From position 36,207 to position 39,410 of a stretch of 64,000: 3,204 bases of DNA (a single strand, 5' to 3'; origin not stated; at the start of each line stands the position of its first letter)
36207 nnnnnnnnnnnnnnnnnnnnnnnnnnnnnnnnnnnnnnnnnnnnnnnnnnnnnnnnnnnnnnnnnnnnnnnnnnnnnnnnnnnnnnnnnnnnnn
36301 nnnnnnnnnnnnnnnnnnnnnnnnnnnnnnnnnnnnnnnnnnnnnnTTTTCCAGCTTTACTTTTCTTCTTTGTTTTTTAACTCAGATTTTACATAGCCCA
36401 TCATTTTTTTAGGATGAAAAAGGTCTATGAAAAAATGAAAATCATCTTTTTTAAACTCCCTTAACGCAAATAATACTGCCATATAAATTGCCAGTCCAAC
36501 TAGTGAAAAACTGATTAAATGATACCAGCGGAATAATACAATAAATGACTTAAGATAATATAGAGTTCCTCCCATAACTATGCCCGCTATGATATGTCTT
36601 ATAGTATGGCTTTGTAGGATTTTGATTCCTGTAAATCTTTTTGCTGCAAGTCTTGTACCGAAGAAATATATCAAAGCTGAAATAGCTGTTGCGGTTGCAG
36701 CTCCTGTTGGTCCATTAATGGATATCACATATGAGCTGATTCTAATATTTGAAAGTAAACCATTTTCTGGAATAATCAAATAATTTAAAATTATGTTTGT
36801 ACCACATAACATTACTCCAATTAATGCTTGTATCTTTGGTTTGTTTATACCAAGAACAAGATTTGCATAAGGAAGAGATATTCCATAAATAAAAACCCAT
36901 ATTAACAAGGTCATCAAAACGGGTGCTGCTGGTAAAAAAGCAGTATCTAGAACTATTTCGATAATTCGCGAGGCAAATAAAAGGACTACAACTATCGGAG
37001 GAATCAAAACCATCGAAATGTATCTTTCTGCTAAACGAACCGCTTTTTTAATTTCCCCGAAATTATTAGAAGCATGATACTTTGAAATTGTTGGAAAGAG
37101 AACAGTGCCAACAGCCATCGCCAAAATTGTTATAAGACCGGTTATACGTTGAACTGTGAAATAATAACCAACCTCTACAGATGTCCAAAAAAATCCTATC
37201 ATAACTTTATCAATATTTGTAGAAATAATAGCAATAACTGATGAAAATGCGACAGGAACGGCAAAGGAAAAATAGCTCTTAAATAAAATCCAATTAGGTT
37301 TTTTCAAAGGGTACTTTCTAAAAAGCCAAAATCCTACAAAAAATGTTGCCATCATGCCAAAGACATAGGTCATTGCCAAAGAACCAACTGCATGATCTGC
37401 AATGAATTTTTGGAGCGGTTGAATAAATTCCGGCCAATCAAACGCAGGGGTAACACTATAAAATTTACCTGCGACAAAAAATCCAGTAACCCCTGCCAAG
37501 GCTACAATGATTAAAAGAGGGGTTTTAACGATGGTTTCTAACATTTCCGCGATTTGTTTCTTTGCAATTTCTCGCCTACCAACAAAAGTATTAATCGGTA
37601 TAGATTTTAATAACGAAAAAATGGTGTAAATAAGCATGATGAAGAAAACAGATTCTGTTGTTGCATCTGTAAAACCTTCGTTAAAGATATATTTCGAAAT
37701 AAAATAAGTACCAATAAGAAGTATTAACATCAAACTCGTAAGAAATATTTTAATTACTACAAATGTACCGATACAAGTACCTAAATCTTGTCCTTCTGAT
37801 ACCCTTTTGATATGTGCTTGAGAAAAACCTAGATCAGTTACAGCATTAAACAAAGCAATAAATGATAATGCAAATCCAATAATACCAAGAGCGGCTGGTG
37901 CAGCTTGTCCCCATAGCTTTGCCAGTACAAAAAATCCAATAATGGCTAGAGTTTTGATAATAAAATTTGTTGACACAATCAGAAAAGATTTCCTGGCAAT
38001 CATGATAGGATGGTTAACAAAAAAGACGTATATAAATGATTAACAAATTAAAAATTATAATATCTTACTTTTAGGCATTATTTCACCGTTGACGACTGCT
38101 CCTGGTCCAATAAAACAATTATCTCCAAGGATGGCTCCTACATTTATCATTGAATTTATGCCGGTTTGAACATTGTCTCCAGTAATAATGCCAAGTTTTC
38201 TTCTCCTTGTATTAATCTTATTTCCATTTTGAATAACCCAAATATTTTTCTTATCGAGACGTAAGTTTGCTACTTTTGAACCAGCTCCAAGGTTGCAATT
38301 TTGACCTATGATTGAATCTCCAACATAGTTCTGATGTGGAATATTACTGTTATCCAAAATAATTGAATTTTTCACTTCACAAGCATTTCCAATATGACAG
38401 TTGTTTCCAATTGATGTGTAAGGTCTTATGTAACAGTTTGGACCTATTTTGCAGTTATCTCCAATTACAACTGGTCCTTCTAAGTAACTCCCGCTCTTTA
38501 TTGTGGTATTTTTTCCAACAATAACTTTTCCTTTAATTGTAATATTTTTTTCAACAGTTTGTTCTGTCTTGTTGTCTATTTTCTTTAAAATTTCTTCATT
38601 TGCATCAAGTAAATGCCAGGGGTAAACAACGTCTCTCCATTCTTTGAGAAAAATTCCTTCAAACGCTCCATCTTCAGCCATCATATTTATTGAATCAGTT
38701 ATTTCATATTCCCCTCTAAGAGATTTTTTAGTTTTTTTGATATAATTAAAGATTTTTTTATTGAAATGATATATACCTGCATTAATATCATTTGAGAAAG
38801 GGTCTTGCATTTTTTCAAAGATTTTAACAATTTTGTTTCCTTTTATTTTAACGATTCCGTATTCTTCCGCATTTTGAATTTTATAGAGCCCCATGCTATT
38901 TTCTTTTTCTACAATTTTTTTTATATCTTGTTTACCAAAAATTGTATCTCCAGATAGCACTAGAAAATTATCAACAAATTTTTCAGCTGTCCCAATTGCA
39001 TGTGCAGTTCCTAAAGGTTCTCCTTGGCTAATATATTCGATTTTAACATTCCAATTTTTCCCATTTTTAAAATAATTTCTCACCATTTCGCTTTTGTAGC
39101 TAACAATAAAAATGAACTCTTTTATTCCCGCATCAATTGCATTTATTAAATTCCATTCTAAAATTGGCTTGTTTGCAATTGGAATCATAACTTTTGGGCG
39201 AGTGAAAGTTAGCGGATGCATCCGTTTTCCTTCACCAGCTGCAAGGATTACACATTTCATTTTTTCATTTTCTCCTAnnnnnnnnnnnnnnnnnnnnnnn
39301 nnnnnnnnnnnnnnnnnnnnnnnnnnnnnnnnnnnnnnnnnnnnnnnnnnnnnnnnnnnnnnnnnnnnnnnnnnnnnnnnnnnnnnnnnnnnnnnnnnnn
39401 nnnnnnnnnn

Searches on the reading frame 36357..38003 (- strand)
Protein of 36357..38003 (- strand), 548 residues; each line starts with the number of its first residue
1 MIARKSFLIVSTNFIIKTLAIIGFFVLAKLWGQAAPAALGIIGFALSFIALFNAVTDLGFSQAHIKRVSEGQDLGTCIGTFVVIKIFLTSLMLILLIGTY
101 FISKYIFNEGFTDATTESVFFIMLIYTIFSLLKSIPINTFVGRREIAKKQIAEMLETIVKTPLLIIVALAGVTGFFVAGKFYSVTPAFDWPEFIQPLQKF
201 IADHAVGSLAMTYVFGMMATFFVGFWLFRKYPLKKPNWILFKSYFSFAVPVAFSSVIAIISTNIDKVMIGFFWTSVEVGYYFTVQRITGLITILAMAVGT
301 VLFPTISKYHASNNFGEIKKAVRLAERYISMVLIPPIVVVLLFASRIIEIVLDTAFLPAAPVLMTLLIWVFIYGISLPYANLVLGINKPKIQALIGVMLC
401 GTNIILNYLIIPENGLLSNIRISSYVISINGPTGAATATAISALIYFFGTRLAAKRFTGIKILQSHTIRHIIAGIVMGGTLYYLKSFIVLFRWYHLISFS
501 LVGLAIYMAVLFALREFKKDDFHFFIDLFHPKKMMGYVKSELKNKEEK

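Call 41: search_protein_families(library=pfam, proteins=[window:36357-38003:-], max_evalue=0.0001)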
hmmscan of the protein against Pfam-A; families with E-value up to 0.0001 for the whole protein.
window:36357-38003:- (548 aa): 3 families
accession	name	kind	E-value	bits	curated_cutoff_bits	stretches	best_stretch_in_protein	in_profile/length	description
PF13440.11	Polysacc_synt_3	-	3.5e-19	69.6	23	1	204-360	137-292/293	Polysaccharide biosynthesis protein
PF01943.22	Polysacc_synt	-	4.5e-14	53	28.2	1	208-310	168-274/274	Polysaccharide biosynthesis protein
PF01554.23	MatE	-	1.4e-07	31.8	24.9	1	250-409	1-161/161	MatE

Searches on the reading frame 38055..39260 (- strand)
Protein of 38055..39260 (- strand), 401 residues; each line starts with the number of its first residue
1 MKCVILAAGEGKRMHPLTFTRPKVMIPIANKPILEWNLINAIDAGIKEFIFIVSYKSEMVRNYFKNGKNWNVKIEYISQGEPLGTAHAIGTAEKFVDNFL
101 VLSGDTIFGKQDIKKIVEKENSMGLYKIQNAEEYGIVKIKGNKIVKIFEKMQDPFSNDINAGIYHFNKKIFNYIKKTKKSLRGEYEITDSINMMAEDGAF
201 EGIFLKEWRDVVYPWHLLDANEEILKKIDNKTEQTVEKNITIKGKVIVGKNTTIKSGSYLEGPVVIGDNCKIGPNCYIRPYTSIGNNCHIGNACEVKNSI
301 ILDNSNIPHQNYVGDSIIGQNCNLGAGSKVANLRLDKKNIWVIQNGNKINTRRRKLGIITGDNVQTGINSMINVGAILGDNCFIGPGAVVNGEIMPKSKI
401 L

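Call 46: search_protein_families(library=pfam, proteins=[window:38055-39260:-], max_evalue=0.0001)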
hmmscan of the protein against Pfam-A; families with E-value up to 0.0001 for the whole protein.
window:38055-39260:- (401 aa): 7 families
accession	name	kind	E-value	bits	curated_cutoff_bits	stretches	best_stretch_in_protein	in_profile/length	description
PF00483.29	NTP_transferase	-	3.5e-43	148.4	21.2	1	3-226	2-244/245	Nucleotidyl transferase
PF00132.30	Hexapep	-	3.4e-24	83.9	27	2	264-297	2-35/36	Bacterial transferase hexapeptide (six repeats)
PF25084.1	LbH_EIF2B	-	3.3e-19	69.3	54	3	232-307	8-81/105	EIF2B subunit epsilon LbH domain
PF14602.12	Hexapep_2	-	1.8e-11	44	27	1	263-292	1-28/34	Hexapeptide repeat of succinyl-transferase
PF12804.13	NTP_transf_3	-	1.6e-08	35.3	27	1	3-118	1-109/160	MobA-like NTP transferase domain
PF24894.1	Hexapep_GlmU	-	4.9e-08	33.5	23.3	0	284-345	37-99/104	GlmU-like, C-terminal hexapeptide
PF25087.1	GMPPB_C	-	1.4e-05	25.2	39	0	262-339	3-80/110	GMPPB C-terminal domain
